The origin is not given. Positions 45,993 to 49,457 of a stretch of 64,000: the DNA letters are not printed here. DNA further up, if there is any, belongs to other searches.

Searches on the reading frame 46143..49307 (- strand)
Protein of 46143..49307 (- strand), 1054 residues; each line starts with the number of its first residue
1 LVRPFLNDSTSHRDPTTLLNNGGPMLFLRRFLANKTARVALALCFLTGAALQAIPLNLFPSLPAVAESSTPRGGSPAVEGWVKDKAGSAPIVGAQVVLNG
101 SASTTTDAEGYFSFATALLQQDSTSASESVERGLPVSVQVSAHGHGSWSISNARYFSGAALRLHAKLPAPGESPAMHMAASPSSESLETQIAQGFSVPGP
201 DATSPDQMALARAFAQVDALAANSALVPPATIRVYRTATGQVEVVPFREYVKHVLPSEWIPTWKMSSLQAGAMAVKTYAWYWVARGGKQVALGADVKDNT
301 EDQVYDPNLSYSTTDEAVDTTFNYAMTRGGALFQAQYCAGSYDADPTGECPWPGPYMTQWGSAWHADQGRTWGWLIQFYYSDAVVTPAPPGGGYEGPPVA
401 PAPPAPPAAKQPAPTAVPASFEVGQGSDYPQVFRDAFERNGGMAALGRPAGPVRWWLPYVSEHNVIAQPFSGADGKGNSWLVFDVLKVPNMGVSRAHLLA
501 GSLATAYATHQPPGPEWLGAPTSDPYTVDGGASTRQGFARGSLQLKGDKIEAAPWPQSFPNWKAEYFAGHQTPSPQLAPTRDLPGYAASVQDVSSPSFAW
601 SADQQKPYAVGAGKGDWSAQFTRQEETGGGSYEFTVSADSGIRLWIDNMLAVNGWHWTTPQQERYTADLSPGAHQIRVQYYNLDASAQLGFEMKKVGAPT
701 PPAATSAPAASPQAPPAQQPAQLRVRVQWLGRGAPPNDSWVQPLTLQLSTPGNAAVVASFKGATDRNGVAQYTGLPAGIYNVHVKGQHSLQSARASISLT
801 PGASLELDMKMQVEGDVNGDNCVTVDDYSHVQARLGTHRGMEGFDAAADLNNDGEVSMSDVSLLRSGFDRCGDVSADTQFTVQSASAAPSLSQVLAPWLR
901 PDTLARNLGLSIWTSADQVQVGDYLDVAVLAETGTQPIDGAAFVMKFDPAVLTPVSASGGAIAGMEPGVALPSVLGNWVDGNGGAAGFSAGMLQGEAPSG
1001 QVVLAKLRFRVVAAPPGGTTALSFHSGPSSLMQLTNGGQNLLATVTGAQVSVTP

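Call 72: search_protein_families(library=pfam, proteins=[window:46143-49307:-], max_evalue=0.00001)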
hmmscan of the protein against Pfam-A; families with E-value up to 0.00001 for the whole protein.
window:46143-49307:- (1054 aa): 4 families
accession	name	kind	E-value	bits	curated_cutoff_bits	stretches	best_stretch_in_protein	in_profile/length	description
PF08486.15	SpoIID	-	5e-12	46.7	23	1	236-325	2-94/97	Stage II sporulation protein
PF13620.12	CarboxypepD_reg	-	2.7e-11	44.1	32.3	0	78-115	2-43/82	Carboxypeptidase regulatory-like domain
PF07691.17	PA14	-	1.3e-08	35.3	24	1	597-693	29-135/147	PA14 domain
PF00404.24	Dockerin_1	-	3.5e-08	34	22.9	1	815-864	2-52/57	Dockerin type I domain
